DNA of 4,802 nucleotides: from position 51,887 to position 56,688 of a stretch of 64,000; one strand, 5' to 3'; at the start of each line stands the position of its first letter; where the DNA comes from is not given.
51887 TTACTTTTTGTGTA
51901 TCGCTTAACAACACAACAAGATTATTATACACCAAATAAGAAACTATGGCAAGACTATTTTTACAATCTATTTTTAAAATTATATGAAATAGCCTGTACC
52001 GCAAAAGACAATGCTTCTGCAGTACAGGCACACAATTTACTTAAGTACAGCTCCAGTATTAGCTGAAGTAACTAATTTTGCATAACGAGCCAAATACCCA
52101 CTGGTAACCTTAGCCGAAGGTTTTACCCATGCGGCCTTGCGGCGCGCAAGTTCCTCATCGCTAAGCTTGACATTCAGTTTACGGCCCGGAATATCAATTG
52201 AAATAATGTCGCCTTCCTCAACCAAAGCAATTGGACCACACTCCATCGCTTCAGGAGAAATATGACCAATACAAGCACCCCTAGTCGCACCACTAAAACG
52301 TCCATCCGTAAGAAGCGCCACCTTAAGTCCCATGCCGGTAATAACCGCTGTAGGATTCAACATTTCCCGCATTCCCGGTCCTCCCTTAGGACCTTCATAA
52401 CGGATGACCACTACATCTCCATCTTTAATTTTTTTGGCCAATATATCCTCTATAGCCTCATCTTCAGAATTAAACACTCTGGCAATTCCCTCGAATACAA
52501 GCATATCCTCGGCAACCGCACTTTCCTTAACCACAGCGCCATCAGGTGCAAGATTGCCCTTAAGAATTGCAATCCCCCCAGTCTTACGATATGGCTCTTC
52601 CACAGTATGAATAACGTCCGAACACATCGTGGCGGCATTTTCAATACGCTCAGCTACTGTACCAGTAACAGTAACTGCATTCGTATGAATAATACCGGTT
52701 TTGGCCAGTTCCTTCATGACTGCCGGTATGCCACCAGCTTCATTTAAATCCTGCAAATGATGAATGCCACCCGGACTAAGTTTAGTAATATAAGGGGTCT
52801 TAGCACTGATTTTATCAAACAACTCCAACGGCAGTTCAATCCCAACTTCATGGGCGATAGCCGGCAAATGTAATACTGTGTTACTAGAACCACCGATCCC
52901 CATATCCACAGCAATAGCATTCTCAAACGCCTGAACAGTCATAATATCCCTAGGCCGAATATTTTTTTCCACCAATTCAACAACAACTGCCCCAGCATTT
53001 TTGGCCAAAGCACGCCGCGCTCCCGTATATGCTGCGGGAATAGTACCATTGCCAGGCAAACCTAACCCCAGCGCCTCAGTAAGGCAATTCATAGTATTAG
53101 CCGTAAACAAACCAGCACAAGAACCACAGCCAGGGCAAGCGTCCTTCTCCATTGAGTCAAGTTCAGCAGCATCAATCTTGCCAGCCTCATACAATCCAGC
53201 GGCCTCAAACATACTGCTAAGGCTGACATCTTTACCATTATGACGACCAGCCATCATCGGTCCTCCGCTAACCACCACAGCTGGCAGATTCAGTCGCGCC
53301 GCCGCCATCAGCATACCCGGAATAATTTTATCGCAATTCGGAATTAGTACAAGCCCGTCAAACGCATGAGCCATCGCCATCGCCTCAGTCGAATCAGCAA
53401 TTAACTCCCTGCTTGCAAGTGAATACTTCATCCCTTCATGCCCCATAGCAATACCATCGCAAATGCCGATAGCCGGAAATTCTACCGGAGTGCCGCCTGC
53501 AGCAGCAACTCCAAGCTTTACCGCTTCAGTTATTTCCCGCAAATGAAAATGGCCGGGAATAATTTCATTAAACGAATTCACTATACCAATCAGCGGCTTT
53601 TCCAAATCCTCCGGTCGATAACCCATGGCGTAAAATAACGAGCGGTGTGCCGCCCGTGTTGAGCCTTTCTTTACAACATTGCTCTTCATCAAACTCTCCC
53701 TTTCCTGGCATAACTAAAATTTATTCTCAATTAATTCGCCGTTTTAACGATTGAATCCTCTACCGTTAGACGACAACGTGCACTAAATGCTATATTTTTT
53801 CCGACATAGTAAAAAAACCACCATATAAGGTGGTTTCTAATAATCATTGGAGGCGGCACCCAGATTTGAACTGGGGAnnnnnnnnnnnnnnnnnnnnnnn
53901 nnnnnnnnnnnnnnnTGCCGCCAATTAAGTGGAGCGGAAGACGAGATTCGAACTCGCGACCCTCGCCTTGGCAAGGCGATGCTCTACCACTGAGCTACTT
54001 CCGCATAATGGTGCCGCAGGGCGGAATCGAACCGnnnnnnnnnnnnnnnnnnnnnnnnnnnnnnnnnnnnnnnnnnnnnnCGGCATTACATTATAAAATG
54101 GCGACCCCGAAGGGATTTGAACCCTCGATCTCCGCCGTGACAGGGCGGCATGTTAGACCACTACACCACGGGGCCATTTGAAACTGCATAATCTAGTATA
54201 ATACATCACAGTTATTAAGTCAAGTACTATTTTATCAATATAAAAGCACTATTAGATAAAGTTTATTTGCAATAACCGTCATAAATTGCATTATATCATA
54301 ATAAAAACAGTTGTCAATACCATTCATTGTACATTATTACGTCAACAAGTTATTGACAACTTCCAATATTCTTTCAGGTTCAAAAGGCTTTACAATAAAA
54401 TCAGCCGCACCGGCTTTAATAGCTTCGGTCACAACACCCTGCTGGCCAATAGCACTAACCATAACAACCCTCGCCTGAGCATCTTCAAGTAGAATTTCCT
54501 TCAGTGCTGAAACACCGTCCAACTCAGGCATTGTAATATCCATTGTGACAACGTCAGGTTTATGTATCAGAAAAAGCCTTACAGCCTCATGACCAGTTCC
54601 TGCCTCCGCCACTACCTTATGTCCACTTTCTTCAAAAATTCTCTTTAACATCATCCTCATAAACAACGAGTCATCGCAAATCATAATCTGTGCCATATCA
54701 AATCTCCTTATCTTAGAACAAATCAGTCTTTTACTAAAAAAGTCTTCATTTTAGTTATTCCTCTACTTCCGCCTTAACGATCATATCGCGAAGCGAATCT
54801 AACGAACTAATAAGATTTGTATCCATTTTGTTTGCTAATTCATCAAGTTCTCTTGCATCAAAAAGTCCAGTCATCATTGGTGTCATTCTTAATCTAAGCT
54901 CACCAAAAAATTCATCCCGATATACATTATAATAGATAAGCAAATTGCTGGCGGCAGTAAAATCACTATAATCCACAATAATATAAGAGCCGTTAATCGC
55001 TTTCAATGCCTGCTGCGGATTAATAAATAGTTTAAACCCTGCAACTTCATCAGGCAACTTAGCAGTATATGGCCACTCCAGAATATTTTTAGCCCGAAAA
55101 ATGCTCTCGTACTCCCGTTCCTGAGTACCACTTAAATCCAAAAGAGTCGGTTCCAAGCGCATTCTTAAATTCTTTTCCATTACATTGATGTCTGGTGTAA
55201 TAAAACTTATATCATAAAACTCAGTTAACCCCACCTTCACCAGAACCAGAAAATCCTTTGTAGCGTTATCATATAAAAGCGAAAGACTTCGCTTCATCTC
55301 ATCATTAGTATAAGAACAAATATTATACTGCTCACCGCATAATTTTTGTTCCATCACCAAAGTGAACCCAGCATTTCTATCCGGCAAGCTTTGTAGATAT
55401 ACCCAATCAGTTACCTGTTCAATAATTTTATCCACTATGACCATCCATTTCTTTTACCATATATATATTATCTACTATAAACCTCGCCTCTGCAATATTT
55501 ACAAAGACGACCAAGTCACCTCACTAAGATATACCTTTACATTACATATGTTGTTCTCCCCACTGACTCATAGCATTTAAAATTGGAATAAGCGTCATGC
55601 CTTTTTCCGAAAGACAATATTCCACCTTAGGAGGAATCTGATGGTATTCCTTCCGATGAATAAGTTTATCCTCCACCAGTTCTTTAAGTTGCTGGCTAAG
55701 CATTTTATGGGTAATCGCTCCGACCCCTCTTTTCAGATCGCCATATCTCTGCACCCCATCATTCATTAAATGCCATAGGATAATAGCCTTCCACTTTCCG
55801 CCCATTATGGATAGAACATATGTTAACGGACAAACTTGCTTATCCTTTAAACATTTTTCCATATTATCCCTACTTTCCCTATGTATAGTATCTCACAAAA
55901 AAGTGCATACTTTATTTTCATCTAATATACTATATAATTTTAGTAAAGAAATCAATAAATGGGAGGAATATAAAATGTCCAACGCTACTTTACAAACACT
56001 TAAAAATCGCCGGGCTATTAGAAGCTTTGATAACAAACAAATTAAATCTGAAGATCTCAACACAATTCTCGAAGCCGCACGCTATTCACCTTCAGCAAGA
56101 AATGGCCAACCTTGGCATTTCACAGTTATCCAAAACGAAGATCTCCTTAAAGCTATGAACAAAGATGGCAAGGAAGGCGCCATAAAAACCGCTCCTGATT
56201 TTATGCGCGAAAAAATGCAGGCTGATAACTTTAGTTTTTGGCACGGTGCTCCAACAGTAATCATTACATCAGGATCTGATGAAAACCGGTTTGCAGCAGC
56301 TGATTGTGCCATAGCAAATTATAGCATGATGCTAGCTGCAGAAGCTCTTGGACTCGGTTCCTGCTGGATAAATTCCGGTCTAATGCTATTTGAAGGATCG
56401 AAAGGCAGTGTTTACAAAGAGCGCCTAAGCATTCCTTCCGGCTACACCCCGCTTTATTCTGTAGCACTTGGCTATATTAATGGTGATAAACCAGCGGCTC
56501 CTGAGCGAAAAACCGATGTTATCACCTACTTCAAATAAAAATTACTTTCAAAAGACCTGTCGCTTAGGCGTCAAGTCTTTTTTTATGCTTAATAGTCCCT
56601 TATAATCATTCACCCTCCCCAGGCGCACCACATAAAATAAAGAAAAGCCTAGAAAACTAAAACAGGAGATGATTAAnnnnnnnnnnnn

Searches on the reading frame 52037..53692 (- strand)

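Call 33: search_protein_families(library=pfam, proteins=[window:52037-53692:-])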
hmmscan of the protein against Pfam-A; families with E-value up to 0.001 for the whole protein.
window:52037-53692:- (551 aa): 2 families
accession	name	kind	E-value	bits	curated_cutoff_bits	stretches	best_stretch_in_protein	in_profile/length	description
PF00920.27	ILVD_EDD_N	-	2.4e-136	454.5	27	1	32-345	1-311/316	Dihydroxy-acid/6-phosphogluconate dehydratase N-terminal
PF24877.1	ILV_EDD_C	-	1.8e-80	269.3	27.7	1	359-548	1-191/191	Dihydroxy-acid/6-phosphogluconate dehydratase C-terminal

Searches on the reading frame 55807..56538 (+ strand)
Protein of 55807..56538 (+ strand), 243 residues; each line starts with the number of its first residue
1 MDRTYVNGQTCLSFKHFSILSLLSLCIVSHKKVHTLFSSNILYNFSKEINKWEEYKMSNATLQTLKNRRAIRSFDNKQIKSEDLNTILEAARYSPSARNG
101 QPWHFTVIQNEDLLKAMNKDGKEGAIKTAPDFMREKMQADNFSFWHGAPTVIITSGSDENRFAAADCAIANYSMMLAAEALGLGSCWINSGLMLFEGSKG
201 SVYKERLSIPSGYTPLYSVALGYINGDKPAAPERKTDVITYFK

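Call 33: search_protein_families(library=pfam, proteins=[window:55807-56538:+])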
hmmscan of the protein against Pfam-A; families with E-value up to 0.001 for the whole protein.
window:55807-56538:+ (243 aa): 2 families
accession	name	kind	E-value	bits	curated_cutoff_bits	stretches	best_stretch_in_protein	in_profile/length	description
PF00881.29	Nitroreductase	-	2.4e-32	112.8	23.5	1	65-223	1-167/167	Nitroreductase family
PF14512.11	TM1586_NiRdase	-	1.7e-11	44.6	27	1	66-111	140-187/215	Putative TM nitroreductase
